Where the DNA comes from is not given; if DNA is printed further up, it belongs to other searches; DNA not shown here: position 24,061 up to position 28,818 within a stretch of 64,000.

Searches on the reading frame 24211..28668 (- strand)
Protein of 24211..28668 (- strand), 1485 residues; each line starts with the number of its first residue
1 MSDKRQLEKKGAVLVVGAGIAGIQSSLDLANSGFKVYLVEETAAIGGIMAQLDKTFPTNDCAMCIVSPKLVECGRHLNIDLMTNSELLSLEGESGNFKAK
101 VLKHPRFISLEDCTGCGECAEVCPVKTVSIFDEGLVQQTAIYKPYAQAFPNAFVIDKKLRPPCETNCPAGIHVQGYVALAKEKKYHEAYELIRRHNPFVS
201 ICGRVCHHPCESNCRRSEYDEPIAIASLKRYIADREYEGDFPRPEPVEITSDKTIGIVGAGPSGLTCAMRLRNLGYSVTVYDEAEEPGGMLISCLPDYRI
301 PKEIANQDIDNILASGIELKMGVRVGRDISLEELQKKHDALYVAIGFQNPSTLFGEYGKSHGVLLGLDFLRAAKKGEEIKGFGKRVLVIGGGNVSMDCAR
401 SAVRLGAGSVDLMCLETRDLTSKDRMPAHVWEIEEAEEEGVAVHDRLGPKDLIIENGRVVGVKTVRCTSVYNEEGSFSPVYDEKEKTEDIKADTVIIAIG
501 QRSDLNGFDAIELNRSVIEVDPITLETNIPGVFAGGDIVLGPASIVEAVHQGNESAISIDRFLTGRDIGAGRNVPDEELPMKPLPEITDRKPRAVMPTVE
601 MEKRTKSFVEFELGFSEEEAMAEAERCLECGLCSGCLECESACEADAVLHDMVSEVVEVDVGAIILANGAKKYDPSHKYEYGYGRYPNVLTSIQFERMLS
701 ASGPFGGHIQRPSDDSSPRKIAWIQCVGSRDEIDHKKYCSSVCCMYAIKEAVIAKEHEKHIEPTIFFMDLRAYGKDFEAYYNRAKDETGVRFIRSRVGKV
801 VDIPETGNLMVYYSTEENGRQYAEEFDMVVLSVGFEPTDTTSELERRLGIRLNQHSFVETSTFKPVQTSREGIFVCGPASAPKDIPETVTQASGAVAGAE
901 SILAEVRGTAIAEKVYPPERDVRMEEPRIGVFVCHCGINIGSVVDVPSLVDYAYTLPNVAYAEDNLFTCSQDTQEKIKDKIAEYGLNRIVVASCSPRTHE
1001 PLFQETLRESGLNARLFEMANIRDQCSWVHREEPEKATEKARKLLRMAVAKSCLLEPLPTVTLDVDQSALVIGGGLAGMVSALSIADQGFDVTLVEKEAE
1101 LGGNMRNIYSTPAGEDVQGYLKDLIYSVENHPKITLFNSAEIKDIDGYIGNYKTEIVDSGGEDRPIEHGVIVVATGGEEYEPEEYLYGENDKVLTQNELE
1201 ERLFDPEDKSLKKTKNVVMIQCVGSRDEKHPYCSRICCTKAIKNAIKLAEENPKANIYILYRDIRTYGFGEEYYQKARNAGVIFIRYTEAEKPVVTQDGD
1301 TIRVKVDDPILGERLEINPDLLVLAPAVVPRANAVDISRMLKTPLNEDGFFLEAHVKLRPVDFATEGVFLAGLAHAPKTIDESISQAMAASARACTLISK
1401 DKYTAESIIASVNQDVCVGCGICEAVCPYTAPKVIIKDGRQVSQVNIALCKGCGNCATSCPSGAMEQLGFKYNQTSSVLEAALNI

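Call 5: search_protein_families(library=pfam, proteins=[window:24211-28668:-], max_evalue=0.001)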
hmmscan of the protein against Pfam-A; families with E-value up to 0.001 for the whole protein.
window:24211-28668:- (1485 aa): 29 families (the best 25 are shown)
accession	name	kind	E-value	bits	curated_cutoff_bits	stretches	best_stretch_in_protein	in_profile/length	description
PF07992.20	Pyr_redox_2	-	3.5e-50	171.5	26.1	3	255-552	3-291/291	Pyridine nucleotide-disulphide oxidoreductase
PF13450.12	NAD_binding_8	-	1.3e-24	86.7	21.9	2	257-291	1-35/68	NAD(P)-binding Rossmann-like domain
PF14691.11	Fer4_20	-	9.7e-23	80.6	25.8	2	160-238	29-110/113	Dihydroprymidine dehydrogenase domain II, 4Fe-4S cluster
PF12831.13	FAD_oxidored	-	6.3e-18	65.7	27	2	1070-1107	3-40/416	FAD dependent oxidoreductase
PF13738.12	Pyr_redox_3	-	7.7e-18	65.2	30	1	380-536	161-305/305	Pyridine nucleotide-disulphide oxidoreductase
PF00890.30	FAD_binding_2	-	1.6e-17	64.3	20.4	1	1069-1105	2-38/414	FAD binding domain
PF00070.33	Pyr_redox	-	1.2e-15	58.2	22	0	255-287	2-34/82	Pyridine nucleotide-disulphide oxidoreductase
PF00037.32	Fer4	-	1.8e-13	50.1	21.1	3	108-126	3-21/24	4Fe-4S binding domain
PF01266.30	DAO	-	2.2e-13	50.9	27.9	2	1070-1103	3-37/353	FAD dependent oxidoreductase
PF03486.20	HI0933_like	-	2e-11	44.2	50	1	255-288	3-36/244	HI0933-like protein Rossmann domain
PF01134.28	GIDA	-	3e-11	43.4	22.1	0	13-43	2-33/391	Glucose inhibited division protein A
PF01494.25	FAD_binding_3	-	5.2e-11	42.8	22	0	1068-1101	3-36/349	FAD binding domain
PF14697.11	Fer4_21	-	9.8e-10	38.9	35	1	1410-1464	1-56/59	4Fe-4S dicluster domain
PF12838.12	Fer4_7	-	2.2e-09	38.1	27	2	1417-1464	2-52/52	4Fe-4S dicluster domain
PF01262.27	AlaDh_PNT_C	-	2.7e-09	37.2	23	0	385-455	30-98/214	Alanine dehydrogenase/PNT, C-terminal domain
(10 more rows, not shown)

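Call 8: search_protein_families(library=ncbifam, proteins=[window:24211-28668:-], max_evalue=0.00001)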
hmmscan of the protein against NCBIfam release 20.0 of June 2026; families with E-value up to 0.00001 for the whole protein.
window:24211-28668:- (1485 aa): 124 families (the best 25 are shown)
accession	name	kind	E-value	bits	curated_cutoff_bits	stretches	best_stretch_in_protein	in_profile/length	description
NF040770.1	hetero_SS_HdrA2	exception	1.5e-303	1008.7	1100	4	627-905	284-562/777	CoB-CoM heterodisulfide reductase HdrA2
NF041778.1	hetero_SS_HdrA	equivalog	2.7e-228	759.6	1400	4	624-905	292-572/771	ferredoxin:CoB-CoM heterodisulfide reductase subunit HdrA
NF041891.1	hdrA_Methbact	equivalog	2.9e-213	710.3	1300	4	631-898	285-551/762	ferredoxin:CoB-CoM heterodisulfide reductase subunit HdrA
NF009410.0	PRK12771.1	subfamily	8.6e-160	533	516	1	157-665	44-546/566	NAD(P)-binding protein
NF010590.0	PRK13984.1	equivalog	4.4e-116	388.4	946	2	163-565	198-608/611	putative oxidoreductase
NF009454.0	PRK12814.1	equivalog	4.5e-113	378.8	916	1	161-640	102-581/657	putative NADPH-dependent glutamate synthase small subunit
TIGR03315.1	Se_ygfK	equivalog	4.2e-92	309.2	835.3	1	162-639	446-896/1012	putative selenate reductase subunit YgfK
TIGR01316.1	gltA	equivalog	1.6e-85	287.6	471.75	1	160-563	35-449/449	NADPH-dependent glutamate synthase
NF009414.0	PRK12778.1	equivalog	2.4e-85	287.3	1103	1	160-564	336-750/752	bifunctional dihydroorotate dehydrogenase B NAD binding subunit/NADPH-dependent glutamate synthase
TIGR01317.1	GOGAT_sm_gam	subfamily_domain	1e-73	248.9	447.7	1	161-565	50-480/485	glutamate synthase small subunit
TIGR01318.1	gltD_gamma_fam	subfamily_domain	1.4e-71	241.5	482.95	1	161-563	48-465/467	glutamate synthase, small subunit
NF045663.1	diclust_near_Sec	equivalog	4.5e-68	230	530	2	160-349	17-201/759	pyridine nucleotide-disulfide oxidoreductase/dicluster-binding protein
NF009408.0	PRK12769.1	equivalog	3e-61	207.4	1003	1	163-564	236-652/659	formate-dependent uric acid utilization protein AegA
NF009409.0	PRK12770.1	subfamily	2.3e-56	191.4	343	1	251-566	17-353/360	putative glutamate synthase subunit beta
NF009413.0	PRK12775.1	equivalog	1.1e-55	189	1895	1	159-564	337-755/1006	putative trifunctional 2-polyprenylphenol hydroxylase/glutamate synthase subunit beta/ferritin domain-containing protein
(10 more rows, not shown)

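Call 44: find_homologous_proteins(query=window:24211-28668:-, max_evalue=1e-100)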
Query window:24211-28668:- (1485 aa): 7939 proteins with E <= 1e-100 among 8000 candidates; the best 120 are listed.
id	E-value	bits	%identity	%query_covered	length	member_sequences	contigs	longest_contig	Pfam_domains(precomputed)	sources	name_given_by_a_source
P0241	0.0e+0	3403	100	100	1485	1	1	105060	PF14697.12,PF13241.13,PF13450.13,PF07992.21,PF12837.13,PF00070.34,PF03486.21,PF13484.12,PF01266.31,PF14691.12,PF00890.31,PF13738.13,PF13237.12,PF17179.10,PF12838.13,PF13454.13,PF01134.29,PF01494.26,PF12831.14,PF01946.24,PF01593.31,PF12797.13,PF00037.33,PF01262.28,PF13187.12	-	-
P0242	0.0e+0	2585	73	100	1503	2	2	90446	PF14697.12,PF13241.13,PF13450.13,PF07992.21,PF12837.13,PF00070.34,PF03486.21,PF01134.29,PF01494.26,PF12831.14,PF01946.24,PF01266.31,PF01593.31,PF12797.13,PF14691.12,PF00890.31,PF00037.33,PF02826.26,PF13738.13,PF01262.28,PF13237.12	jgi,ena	-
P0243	0.0e+0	2480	71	99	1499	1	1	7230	PF14697.12,PF13241.13,PF13450.13,PF07992.21,PF12837.13,PF00070.34,PF03486.21,PF13484.12,PF01266.31,PF14691.12,PF00890.31,PF13738.13,PF13237.12,PF17179.10,PF12838.13,PF13454.13,PF01134.29,PF01494.26,PF12831.14,PF01946.24,PF01593.31,PF12797.13,PF00037.33,PF01262.28,PF13187.12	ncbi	-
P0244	0.0e+0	2474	71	99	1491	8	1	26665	PF14697.12,PF13241.13,PF13450.13,PF07992.21,PF12837.13,PF00070.34,PF03486.21,PF13484.12,PF01266.31,PF14691.12,PF00890.31,PF13738.13,PF13237.12,PF12838.13,PF13454.13,PF01134.29,PF01494.26,PF12831.14,PF01946.24,PF01593.31,PF12797.13,PF00037.33,PF01262.28,PF13187.12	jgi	-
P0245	0.0e+0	2449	71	99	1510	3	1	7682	PF14697.12,PF13241.13,PF13450.13,PF07992.21,PF12837.13,PF00070.34,PF03486.21,PF13484.12,PF01266.31,PF14691.12,PF00890.31,PF13738.13,PF13237.12,PF02737.25,PF12838.13,PF01134.29,PF01494.26,PF12831.14,PF01946.24,PF01593.31,PF12797.13,PF00037.33,PF02826.26,PF01262.28,PF13187.12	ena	-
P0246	0.0e+0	2446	70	99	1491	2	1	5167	PF14697.12,PF13241.13,PF13450.13,PF07992.21,PF12837.13,PF00070.34,PF03486.21,PF13484.12,PF01266.31,PF14691.12,PF00890.31,PF13738.13,PF13237.12,PF12838.13,PF13454.13,PF01134.29,PF01494.26,PF12831.14,PF01946.24,PF01593.31,PF12797.13,PF00037.33,PF01262.28,PF13187.12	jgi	-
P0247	0.0e+0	2423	69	99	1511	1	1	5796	PF14697.12,PF13241.13,PF13450.13,PF07992.21,PF12837.13,PF00070.34,PF03486.21,PF13484.12,PF12838.13,PF13454.13,PF05834.19,PF01134.29,PF01494.26,PF12831.14,PF01946.24,PF01266.31,PF01593.31,PF12797.13,PF14691.12,PF00890.31,PF00037.33,PF13738.13,PF01262.28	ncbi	-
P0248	0.0e+0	2413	69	99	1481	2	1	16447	PF14697.12,PF13241.13,PF13450.13,PF07992.21,PF12837.13,PF00070.34,PF03486.21,PF13484.12,PF01266.31,PF14691.12,PF00890.31,PF13738.13,PF25160.2,PF13237.12,PF12838.13,PF13454.13,PF01134.29,PF01494.26,PF12831.14,PF01946.24,PF01593.31,PF12797.13,PF00037.33,PF01262.28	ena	-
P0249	0.0e+0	2409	70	100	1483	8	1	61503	PF14697.12,PF13241.13,PF13450.13,PF07992.21,PF12837.13,PF00070.34,PF03486.21,PF13484.12,PF12838.13,PF13454.13,PF01134.29,PF01494.26,PF12831.14,PF01946.24,PF01266.31,PF01593.31,PF14691.12,PF00890.31,PF00037.33,PF13738.13,PF01262.28,PF13237.12,PF02737.25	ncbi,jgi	jgi:heterodisulfide reductase subunit A-like polyferredoxin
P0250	0.0e+0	2304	68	100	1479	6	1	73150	PF14697.12,PF13241.13,PF13450.13,PF07992.21,PF12837.13,PF00070.34,PF03486.21,PF13484.12,PF01266.31,PF14691.12,PF00890.31,PF13738.13,PF13237.12,PF03721.21,PF02737.25,PF12838.13,PF13454.13,PF01134.29,PF01494.26,PF12831.14,PF01946.24,PF01593.31,PF12797.13,PF00037.33,PF01262.28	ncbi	-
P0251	0.0e+0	2257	66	99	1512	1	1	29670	PF14697.12,PF13241.13,PF13450.13,PF07992.21,PF12837.13,PF00070.34,PF03486.21,PF12838.13,PF13454.13,PF01134.29,PF01494.26,PF12831.14,PF01946.24,PF01266.31,PF01593.31,PF12797.13,PF14691.12,PF00890.31,PF00037.33,PF13738.13,PF01262.28,PF13237.12,PF13187.12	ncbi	-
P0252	0.0e+0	2228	65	100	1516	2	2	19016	PF14697.12,PF13241.13,PF13450.13,PF07992.21,PF12837.13,PF00070.34,PF03486.21,PF01266.31,PF14691.12,PF00890.31,PF13738.13,PF13237.12,PF12838.13,PF13454.13,PF01134.29,PF01494.26,PF12831.14,PF01946.24,PF01593.31,PF12797.13,PF00037.33,PF02826.26,PF01262.28,PF13187.12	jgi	jgi:heterodisulfide reductase subunit A-like polyferredoxin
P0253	0.0e+0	2199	63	99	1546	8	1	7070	PF14697.12,PF13450.13,PF07992.21,PF12837.13,PF00070.34,PF03486.21,PF12838.13,PF01134.29,PF01494.26,PF12831.14,PF01946.24,PF01266.31,PF01593.31,PF14691.12,PF00890.31,PF00037.33,PF13738.13,PF01262.28,PF13237.12,PF13187.12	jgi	jgi:heterodisulfide reductase subunit A-like polyferredoxin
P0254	0.0e+0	2197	64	99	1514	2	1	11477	PF14697.12,PF13241.13,PF13450.13,PF07992.21,PF12837.13,PF00070.34,PF03486.21,PF12838.13,PF13454.13,PF01134.29,PF01494.26,PF12831.14,PF01946.24,PF01266.31,PF01593.31,PF12797.13,PF14691.12,PF00890.31,PF00037.33,PF13738.13,PF01262.28,PF13237.12,PF13187.12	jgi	jgi:heterodisulfide reductase subunit A-like polyferredoxin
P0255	0.0e+0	2194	64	99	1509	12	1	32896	PF14697.12,PF13241.13,PF13450.13,PF07992.21,PF12837.13,PF00070.34,PF03486.21,PF12838.13,PF01134.29,PF01494.26,PF12831.14,PF01946.24,PF01266.31,PF01593.31,PF14691.12,PF00890.31,PF00037.33,PF13738.13,PF01262.28,PF13237.12,PF13187.12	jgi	jgi:heterodisulfide reductase subunit A-like polyferredoxin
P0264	0.0e+0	2010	60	100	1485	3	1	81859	PF14697.12,PF13241.13,PF13450.13,PF07992.21,PF12837.13,PF00070.34,PF03486.21,PF13484.12,PF01266.31,PF14691.12,PF00890.31,PF13738.13,PF13237.12,PF02737.25,PF12838.13,PF13454.13,PF01134.29,PF01494.26,PF12831.14,PF01946.24,PF01593.31,PF12797.13,PF00037.33,PF01262.28,PF13187.12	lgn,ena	-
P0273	0.0e+0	1880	57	99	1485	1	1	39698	PF14697.12,PF13241.13,PF13450.13,PF07992.21,PF12837.13,PF00070.34,PF03486.21,PF13484.12,PF21799.3,PF01266.31,PF14691.12,PF00890.31,PF13738.13,PF25160.2,PF13237.12,PF02737.25,PF12838.13,PF13454.13,PF01134.29,PF01494.26,PF12831.14,PF01946.24,PF01593.31,PF12797.13,PF00037.33,PF01262.28,PF13187.12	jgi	-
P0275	0.0e+0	1873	57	99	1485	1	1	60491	PF14697.12,PF13241.13,PF13450.13,PF07992.21,PF12837.13,PF00070.34,PF03486.21,PF13484.12,PF13534.12,PF21799.3,PF01266.31,PF14691.12,PF00890.31,PF13738.13,PF25160.2,PF13237.12,PF02737.25,PF17179.10,PF12838.13,PF13454.13,PF01134.29,PF01494.26,PF12831.14,PF01946.24,PF01593.31,PF12797.13,PF00037.33,PF028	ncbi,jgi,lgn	-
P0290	0.0e+0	1855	55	98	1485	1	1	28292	PF14697.12,PF13241.13,PF13450.13,PF07992.21,PF12837.13,PF00070.34,PF03486.21,PF13484.12,PF01266.31,PF14691.12,PF00890.31,PF13738.13,PF13237.12,PF17179.10,PF12838.13,PF13454.13,PF01134.29,PF01494.26,PF12831.14,PF01946.24,PF01593.31,PF12797.13,PF00037.33,PF01262.28,PF13187.12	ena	-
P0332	0.0e+0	1798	54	98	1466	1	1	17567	PF14697.12,PF13241.13,PF13450.13,PF07992.21,PF12837.13,PF00070.34,PF03486.21,PF12838.13,PF13454.13,PF01134.29,PF01494.26,PF12831.14,PF01946.24,PF01266.31,PF01593.31,PF14691.12,PF00890.31,PF00037.33,PF13738.13,PF01262.28,PF13237.12,PF13187.12,PF02737.25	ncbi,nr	ncbi:MAG: FAD-dependent oxidoreductase [Thermoplasmata archaeon]|nr:FAD-dependent oxidoreductase [Th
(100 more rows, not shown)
